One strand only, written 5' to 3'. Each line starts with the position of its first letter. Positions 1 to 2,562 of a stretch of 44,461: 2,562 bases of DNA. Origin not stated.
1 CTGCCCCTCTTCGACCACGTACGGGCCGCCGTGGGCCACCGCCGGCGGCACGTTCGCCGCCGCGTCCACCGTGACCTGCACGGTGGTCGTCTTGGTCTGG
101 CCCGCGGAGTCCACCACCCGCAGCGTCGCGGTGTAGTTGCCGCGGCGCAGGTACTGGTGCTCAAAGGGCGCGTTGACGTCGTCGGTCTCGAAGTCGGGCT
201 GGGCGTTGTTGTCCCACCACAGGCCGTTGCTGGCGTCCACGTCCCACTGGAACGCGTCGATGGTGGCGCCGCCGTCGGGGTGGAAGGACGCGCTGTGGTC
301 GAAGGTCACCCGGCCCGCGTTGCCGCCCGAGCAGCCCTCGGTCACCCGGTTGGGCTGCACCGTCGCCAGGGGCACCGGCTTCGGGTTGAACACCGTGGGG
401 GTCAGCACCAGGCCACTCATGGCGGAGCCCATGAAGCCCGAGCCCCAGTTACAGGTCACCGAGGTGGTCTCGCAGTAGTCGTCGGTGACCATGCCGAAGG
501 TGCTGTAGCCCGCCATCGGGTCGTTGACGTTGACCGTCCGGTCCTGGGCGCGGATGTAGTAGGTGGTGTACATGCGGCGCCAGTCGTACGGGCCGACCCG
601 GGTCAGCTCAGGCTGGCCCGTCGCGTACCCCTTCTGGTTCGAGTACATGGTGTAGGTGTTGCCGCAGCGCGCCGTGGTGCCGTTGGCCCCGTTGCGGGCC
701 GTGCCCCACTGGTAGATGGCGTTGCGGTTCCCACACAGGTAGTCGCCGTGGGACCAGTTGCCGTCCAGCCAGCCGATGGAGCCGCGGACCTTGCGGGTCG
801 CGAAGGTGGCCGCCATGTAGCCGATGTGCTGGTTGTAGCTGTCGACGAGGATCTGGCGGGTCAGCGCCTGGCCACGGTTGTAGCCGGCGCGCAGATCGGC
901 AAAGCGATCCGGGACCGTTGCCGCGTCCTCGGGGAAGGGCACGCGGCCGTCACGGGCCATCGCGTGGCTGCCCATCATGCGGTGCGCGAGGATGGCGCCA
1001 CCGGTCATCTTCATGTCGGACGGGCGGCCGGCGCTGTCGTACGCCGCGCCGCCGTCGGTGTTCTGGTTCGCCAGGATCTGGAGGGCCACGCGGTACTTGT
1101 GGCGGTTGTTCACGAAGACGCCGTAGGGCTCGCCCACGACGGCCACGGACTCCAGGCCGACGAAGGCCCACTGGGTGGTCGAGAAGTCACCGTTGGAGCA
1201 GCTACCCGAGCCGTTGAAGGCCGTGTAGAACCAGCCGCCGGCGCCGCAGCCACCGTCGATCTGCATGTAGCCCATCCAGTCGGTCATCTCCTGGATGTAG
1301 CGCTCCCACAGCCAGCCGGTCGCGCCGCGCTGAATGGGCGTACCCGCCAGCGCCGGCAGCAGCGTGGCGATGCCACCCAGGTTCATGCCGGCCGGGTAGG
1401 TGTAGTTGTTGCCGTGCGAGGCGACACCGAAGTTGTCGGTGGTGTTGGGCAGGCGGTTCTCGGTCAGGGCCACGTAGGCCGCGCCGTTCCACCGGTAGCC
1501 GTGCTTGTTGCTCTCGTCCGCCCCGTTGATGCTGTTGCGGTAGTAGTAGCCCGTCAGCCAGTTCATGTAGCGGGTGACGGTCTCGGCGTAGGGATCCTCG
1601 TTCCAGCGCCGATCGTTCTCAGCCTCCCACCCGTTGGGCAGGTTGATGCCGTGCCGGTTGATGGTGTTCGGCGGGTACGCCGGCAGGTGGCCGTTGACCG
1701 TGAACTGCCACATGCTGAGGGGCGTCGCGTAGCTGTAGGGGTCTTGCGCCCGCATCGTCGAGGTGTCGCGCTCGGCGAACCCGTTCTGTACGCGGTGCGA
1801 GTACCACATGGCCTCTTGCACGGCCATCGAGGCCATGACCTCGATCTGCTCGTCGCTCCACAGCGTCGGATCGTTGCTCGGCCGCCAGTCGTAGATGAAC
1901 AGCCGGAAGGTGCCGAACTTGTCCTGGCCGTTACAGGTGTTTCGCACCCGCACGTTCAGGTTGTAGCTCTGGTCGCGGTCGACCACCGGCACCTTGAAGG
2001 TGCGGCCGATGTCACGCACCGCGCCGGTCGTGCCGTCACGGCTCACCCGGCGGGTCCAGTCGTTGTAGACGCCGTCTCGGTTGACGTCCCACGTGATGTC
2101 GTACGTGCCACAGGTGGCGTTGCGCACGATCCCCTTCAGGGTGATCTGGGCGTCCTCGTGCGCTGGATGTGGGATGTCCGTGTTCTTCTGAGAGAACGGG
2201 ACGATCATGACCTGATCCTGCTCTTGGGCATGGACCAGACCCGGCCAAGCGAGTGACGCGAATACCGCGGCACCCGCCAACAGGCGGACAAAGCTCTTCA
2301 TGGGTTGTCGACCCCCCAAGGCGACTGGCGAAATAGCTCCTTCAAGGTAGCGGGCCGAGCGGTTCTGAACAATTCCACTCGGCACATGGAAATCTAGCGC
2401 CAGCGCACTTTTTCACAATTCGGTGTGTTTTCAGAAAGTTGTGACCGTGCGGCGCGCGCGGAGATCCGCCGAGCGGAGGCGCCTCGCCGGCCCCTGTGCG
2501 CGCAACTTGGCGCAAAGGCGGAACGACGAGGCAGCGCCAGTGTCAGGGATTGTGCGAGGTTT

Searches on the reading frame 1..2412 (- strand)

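Call 10: search_protein_families(library=pfam, proteins=[window:1-2412:-], max_evalue=0.01)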
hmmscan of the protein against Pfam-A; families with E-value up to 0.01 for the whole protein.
window:1-2412:- (804 aa): 5 families
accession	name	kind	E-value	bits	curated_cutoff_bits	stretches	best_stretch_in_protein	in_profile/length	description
PF18911.6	PKD_4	-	5.6e-05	23.5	27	1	701-782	19-85/85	PKD domain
PF00801.26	PKD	-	9.2e-05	22.8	23.5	1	709-778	24-77/80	PKD domain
PF19077.6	Big_13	-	0.00049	21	27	1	750-783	66-101/102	Bacterial Ig-like domain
PF16403.11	Bact_surface_Ig-like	-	0.00082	19.8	27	0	88-123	33-69/71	Bacterial surface protein, Ig-like domain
PF22352.2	K319L-like_PKD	-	0.0057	17.1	27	1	748-782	50-84/84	K319L-like, PKD domain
